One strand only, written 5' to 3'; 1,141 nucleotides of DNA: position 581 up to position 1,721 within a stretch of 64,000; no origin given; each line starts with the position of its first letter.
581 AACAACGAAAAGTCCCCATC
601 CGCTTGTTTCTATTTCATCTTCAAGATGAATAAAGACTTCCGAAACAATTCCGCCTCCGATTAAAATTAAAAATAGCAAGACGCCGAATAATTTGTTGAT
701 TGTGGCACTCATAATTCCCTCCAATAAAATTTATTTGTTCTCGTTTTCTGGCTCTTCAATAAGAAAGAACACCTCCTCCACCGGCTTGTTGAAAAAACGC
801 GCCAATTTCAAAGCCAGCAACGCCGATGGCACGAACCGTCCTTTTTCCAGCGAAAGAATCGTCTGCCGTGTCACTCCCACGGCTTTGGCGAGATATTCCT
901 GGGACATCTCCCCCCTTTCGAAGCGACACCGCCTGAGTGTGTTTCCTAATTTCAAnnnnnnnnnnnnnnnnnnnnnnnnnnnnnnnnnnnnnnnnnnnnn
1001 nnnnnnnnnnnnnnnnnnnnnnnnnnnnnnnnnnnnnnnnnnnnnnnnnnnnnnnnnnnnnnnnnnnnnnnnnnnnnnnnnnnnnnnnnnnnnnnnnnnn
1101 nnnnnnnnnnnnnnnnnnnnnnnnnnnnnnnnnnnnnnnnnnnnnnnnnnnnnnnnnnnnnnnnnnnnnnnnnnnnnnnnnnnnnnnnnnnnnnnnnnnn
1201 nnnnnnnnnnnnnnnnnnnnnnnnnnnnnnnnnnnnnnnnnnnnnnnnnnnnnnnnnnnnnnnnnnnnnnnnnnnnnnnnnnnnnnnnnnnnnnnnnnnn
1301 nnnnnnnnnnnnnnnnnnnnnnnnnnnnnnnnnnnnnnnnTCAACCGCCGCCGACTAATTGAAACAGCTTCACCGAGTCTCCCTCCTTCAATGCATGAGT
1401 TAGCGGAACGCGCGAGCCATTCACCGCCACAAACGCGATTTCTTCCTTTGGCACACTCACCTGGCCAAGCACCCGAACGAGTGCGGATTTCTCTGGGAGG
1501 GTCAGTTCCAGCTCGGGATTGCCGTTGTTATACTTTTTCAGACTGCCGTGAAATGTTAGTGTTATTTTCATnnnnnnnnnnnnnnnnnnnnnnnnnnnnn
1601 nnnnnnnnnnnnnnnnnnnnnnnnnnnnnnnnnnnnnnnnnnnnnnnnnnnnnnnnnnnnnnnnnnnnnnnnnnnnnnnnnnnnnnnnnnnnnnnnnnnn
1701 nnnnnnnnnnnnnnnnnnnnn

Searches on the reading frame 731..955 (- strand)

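Call 4: search_protein_families(library=pfam, proteins=[window:731-955:-], max_evalue=1)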
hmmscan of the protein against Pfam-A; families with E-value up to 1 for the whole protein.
window:731-955:- (74 aa): 12 families
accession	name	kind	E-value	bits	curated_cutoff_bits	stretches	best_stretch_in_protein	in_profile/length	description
PF01381.28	HTH_3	-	2.5e-12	47.1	23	1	15-61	8-54/55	Helix-turn-helix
PF13560.12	HTH_31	-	5.5e-08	33.4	27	1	3-61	2-60/64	Helix-turn-helix domain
PF12844.13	HTH_19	-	5.4e-06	26.7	30.2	1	4-61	1-57/64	Helix-turn-helix domain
PF13443.12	HTH_26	-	0.022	15.4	22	1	16-61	10-56/63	Cro/C1-type HTH DNA-binding domain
PF17126.11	RsmF_methylt_CI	-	0.035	14.6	27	1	36-51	46-61/61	RsmF rRNA methyltransferase first C-terminal domain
PF08279.18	HTH_11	-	0.038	14.3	25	1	13-33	12-32/55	HTH domain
PF13545.12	HTH_Crp_2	-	0.054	13.9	27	1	16-33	22-39/70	Crp-like helix-turn-helix domain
PF02796.21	HTH_7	-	0.13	12.8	23.8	1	13-33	19-38/45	Helix-turn-helix domain of resolvase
PF13413.12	HTH_25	-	0.13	12.6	24.6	1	6-41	1-35/62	Helix-turn-helix domain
PF04545.22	Sigma70_r4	-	0.15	12.1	24.1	1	10-38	15-42/50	Sigma-70, region 4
PF13404.12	HTH_AsnC-type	-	0.16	12.3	27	1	15-34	16-35/42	AsnC-type helix-turn-helix domain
PF15943.11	YdaS_toxin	-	0.17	12.2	30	1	18-37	10-29/65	Bacterial toxin YdaS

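Call 5: search_protein_families(library=padloc, proteins=[window:731-955:-], max_evalue=1)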
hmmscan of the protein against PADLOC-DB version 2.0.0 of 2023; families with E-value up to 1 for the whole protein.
window:731-955:- (74 aa): 18 families
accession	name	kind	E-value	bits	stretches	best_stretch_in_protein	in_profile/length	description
PDLC02926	HTH_VI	-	3.3e-09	34.9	1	2-72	1-70/92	-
PDLC03947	RmrA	-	4.4e-07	27.1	1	4-71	13-77/383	-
PDLC03952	RmrA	-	1.7e-06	25.1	1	16-70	35-87/395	-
PDLC03665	Control_protein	-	2.1e-06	25.9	1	3-40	9-46/77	control protein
PDLC03954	RmrA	-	1.1e-05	22.6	1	4-71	12-76/380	-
PDLC03943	RmrA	-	1.4e-05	22.3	1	6-69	6-66/370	-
PDLC03945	RmrA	-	2.1e-05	21.8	1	3-71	3-68/394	-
PDLC03949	RmrA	-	2.1e-05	21.5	1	13-70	12-67/363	-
PDLC03944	RmrA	-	7.2e-05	20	1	4-65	8-66/384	-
PDLC04142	capH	-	0.00017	20.6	1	1-71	5-71/103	capH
PDLC03946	RmrA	-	0.00019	18.3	1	13-71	12-68/357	-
PDLC03951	RmrA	-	0.00053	17.1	1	6-71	12-74/400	-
PDLC03955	RmrA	-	0.00067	17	1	16-70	33-85/371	-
PDLC03664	Control_protein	-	0.0015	16.9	1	2-56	13-66/74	control protein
PDLC03956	RmrA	-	0.0059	13.7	1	5-71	11-75/399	-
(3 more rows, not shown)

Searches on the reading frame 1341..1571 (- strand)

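Call 4: search_protein_families(library=pfam, proteins=[window:1341-1571:-], max_evalue=1)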
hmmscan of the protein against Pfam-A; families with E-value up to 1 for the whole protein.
window:1341-1571:- (76 aa): 3 families
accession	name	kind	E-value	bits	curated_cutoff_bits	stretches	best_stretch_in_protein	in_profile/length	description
PF02597.26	ThiS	-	3.9e-08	34.2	22.5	1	9-76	5-76/76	ThiS family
PF14451.12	Ub-Mut7C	-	1.6e-06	28.4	23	1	3-68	4-72/81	Mut7-C ubiquitin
PF02824.27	TGS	-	0.00031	21.2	22.2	1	46-70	35-59/60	TGS domain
